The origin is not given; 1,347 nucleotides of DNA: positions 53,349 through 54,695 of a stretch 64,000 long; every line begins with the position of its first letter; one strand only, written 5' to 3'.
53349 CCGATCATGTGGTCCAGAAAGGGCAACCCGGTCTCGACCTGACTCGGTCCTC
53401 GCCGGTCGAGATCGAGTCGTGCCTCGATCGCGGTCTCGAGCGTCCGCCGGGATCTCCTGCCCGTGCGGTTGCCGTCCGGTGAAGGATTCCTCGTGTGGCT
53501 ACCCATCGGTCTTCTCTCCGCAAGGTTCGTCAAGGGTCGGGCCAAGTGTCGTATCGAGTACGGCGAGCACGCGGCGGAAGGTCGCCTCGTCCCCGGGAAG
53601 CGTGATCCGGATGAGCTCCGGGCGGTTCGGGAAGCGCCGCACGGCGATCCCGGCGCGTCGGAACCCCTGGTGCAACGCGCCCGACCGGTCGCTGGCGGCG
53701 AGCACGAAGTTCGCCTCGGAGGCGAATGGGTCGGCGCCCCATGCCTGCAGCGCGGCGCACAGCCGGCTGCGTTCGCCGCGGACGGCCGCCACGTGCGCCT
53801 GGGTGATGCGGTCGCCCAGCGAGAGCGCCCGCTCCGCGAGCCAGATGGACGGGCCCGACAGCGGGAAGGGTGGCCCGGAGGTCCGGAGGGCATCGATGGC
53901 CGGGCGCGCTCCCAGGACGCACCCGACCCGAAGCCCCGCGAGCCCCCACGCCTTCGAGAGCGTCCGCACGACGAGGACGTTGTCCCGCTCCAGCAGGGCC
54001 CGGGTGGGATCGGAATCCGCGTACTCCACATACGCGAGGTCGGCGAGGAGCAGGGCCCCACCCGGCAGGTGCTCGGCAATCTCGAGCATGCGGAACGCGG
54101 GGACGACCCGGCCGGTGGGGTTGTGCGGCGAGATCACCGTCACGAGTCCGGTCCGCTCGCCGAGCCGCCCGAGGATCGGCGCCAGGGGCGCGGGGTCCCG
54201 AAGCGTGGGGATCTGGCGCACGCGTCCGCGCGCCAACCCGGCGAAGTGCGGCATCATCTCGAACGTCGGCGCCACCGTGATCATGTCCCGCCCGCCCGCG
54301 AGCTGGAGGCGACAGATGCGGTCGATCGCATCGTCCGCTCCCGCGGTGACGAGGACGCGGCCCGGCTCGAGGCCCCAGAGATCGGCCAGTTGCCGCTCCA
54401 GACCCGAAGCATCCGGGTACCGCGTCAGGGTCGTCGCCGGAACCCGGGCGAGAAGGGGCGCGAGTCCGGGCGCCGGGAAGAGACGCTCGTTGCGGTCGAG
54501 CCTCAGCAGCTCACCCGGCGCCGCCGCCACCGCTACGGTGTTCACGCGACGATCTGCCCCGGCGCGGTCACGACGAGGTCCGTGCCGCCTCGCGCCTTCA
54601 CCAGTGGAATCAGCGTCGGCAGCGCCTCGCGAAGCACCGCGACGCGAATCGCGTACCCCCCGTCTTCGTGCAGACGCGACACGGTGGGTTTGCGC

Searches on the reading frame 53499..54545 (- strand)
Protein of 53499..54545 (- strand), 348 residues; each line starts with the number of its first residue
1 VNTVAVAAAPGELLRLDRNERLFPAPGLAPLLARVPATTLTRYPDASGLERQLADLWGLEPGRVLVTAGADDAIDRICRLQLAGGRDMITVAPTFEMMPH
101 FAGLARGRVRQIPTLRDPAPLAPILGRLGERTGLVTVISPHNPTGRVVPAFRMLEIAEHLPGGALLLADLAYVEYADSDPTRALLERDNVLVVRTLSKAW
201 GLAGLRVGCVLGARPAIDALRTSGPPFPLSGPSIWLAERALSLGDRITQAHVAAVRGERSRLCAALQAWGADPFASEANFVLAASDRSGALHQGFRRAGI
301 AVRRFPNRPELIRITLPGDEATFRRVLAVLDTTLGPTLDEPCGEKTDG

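Call 9: search_protein_families(library=pfam, proteins=[window:53499-54545:-], max_evalue=0.001)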
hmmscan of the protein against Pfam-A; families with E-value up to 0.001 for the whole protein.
window:53499-54545:- (348 aa): 1 family
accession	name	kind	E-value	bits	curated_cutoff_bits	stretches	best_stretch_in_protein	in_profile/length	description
PF00155.27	Aminotran_1_2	-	5.2e-37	128.3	19.7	1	39-329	34-360/361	Aminotransferase class I and II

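Call 37: search_protein_families(library=ncbifam, proteins=[window:53499-54545:-], max_evalue=0.00001)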
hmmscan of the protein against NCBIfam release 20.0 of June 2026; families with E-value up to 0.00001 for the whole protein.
window:53499-54545:- (348 aa): 35 families (the best 25 are shown)
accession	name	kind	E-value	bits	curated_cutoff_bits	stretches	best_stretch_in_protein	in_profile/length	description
TIGR01141.1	hisC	equivalog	1.2e-57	195.4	276.55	1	12-331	21-347/349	histidinol-phosphate transaminase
TIGR01140.1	L_thr_O3P_dcar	equivalog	1.9e-49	168.6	290.55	1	31-330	33-330/331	threonine-phosphate decarboxylase CobD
NF002878.0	PRK03321.1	subfamily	2.3e-41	141.7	374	1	14-329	25-344/352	histidinol-phosphate transaminase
NF053748.1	bifunc_CobBC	exception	7.7e-33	113.8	950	1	38-309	507-772/797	bifunctional hydrogenobyrinic acid a,c-diamide synthase/histidinol phosphate aminotransferase CobBC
NF005915.1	PRK07908.1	equivalog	8.3e-33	114.1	360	1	38-309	39-307/332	Rv2231c family histidinol phosphate aminotransferase CobC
NF002877.0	PRK03317.1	equivalog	1.6e-30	106.2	409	1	36-327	60-363/374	histidinol-phosphate transaminase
NF003496.0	PRK05166.1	equivalog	1.7e-30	106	540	1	10-305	35-340/373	histidinol-phosphate transaminase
NF006014.0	PRK08153.1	equivalog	5.1e-28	98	510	1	15-291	37-316/370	pyridoxal phosphate-dependent aminotransferase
NF006580.0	PRK09105.1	subfamily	1.7e-26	93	444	1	48-319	85-357/375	pyridoxal phosphate-dependent aminotransferase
NF051461.1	pyoverd_PtaA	equivalog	2.5e-23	82.4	500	1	41-326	66-352/359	pyoverdine biosynthesis transaminase PtaA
NF002726.0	PRK02610.1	equivalog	1.3e-21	77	391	1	59-334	89-369/374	histidinol-phosphate transaminase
NF041364.1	GntC_guanitoxin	equivalog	3.3e-21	75.6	415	1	59-221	58-230/356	guanitoxin biosynthesis PLP-dependent (S)-gamma-hydroxy-L-arginine cyclodehydratase GntC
TIGR03947.1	viomycin_VioD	equivalog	1.3e-18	67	390.9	1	48-262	55-278/359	capreomycidine synthase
NF004870.0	PRK06225.1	equivalog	1.4e-18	66.8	351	1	42-221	61-248/380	pyridoxal phosphate-dependent aminotransferase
NF006225.0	PRK08354.1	equivalog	3.3e-14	53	288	1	39-320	41-303/318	putative aminotransferase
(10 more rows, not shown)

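Call 43: search_solved_structures(query=window:53499-54545:-, max_evalue=1e-10, show_alignments=0)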
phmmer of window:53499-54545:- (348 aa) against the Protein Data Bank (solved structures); distinct sequences matched with E-value up to 1e-10: 19.
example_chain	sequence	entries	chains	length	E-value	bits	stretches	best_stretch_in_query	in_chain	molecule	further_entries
7szp_A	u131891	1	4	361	4.1e-31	111.4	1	35-330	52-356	Histidinol-phosphate aminotransferase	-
1fg3_A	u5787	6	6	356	9.5e-31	110.2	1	36-326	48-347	HISTIDINOL PHOSPHATE AMINOTRANSFERASE | HISTIDINOL-PHOSPHATE AMINOTRANSFERASE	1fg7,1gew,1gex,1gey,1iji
4r2n_A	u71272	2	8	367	1.2e-26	96.7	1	9-323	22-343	Putative phenylalanine aminotransferase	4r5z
3ffh_A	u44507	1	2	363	1.3e-26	96.7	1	28-331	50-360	Histidinol-phosphate aminotransferase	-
8bj1_A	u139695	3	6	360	2.2e-23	86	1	8-309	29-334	histidinol-phosphate aminotransferase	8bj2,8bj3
8bj4_A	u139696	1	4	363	2.3e-23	86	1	8-309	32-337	histidinol-phosphate aminotransferase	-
4wbt_A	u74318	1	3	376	7.9e-23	84.2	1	15-285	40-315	Probable histidinol-phosphate aminotransferase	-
3p1t_A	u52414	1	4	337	4.1e-22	81.8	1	5-321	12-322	Putative histidinol-phosphate aminotransferase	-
3hdo_A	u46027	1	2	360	8e-20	74.3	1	14-307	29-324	Histidinol-phosphate aminotransferase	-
9jfb_A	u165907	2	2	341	1.1e-19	73.9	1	129-328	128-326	threonine-phosphate decarboxylase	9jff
3euc_A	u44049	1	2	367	7.2e-18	67.9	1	13-286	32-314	Histidinol-phosphate aminotransferase 2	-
9t0w_A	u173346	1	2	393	7.9e-18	67.8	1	33-343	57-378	Histidinol-phosphate aminotransferase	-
4r8d_A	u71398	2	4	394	8e-18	67.7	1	33-343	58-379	Histidinol-phosphate aminotransferase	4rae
1h1c_A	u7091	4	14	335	1.4e-17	66.9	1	16-317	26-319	HISTIDINOL-PHOSPHATE AMINOTRANSFERASE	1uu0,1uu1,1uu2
2f8j_A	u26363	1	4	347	1.6e-17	66.7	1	16-317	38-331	Histidinol-phosphate aminotransferase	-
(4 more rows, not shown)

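Call 44: search_solved_structures(query=window:53499-54545:-, max_evalue=1e-25, show_alignments=4)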
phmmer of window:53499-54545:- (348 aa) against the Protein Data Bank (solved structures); distinct sequences matched with E-value up to 1e-25: 4.
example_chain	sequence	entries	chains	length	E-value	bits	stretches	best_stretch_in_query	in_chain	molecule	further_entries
7szp_A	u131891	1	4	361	4.1e-31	111.4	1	35-330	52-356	Histidinol-phosphate aminotransferase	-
1fg3_A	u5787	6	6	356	9.5e-31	110.2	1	36-326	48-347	HISTIDINOL PHOSPHATE AMINOTRANSFERASE | HISTIDINOL-PHOSPHATE AMINOTRANSFERASE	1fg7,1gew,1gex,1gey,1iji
4r2n_A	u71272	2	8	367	1.2e-26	96.7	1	9-323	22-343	Putative phenylalanine aminotransferase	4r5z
3ffh_A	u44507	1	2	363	1.3e-26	96.7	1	28-331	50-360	Histidinol-phosphate aminotransferase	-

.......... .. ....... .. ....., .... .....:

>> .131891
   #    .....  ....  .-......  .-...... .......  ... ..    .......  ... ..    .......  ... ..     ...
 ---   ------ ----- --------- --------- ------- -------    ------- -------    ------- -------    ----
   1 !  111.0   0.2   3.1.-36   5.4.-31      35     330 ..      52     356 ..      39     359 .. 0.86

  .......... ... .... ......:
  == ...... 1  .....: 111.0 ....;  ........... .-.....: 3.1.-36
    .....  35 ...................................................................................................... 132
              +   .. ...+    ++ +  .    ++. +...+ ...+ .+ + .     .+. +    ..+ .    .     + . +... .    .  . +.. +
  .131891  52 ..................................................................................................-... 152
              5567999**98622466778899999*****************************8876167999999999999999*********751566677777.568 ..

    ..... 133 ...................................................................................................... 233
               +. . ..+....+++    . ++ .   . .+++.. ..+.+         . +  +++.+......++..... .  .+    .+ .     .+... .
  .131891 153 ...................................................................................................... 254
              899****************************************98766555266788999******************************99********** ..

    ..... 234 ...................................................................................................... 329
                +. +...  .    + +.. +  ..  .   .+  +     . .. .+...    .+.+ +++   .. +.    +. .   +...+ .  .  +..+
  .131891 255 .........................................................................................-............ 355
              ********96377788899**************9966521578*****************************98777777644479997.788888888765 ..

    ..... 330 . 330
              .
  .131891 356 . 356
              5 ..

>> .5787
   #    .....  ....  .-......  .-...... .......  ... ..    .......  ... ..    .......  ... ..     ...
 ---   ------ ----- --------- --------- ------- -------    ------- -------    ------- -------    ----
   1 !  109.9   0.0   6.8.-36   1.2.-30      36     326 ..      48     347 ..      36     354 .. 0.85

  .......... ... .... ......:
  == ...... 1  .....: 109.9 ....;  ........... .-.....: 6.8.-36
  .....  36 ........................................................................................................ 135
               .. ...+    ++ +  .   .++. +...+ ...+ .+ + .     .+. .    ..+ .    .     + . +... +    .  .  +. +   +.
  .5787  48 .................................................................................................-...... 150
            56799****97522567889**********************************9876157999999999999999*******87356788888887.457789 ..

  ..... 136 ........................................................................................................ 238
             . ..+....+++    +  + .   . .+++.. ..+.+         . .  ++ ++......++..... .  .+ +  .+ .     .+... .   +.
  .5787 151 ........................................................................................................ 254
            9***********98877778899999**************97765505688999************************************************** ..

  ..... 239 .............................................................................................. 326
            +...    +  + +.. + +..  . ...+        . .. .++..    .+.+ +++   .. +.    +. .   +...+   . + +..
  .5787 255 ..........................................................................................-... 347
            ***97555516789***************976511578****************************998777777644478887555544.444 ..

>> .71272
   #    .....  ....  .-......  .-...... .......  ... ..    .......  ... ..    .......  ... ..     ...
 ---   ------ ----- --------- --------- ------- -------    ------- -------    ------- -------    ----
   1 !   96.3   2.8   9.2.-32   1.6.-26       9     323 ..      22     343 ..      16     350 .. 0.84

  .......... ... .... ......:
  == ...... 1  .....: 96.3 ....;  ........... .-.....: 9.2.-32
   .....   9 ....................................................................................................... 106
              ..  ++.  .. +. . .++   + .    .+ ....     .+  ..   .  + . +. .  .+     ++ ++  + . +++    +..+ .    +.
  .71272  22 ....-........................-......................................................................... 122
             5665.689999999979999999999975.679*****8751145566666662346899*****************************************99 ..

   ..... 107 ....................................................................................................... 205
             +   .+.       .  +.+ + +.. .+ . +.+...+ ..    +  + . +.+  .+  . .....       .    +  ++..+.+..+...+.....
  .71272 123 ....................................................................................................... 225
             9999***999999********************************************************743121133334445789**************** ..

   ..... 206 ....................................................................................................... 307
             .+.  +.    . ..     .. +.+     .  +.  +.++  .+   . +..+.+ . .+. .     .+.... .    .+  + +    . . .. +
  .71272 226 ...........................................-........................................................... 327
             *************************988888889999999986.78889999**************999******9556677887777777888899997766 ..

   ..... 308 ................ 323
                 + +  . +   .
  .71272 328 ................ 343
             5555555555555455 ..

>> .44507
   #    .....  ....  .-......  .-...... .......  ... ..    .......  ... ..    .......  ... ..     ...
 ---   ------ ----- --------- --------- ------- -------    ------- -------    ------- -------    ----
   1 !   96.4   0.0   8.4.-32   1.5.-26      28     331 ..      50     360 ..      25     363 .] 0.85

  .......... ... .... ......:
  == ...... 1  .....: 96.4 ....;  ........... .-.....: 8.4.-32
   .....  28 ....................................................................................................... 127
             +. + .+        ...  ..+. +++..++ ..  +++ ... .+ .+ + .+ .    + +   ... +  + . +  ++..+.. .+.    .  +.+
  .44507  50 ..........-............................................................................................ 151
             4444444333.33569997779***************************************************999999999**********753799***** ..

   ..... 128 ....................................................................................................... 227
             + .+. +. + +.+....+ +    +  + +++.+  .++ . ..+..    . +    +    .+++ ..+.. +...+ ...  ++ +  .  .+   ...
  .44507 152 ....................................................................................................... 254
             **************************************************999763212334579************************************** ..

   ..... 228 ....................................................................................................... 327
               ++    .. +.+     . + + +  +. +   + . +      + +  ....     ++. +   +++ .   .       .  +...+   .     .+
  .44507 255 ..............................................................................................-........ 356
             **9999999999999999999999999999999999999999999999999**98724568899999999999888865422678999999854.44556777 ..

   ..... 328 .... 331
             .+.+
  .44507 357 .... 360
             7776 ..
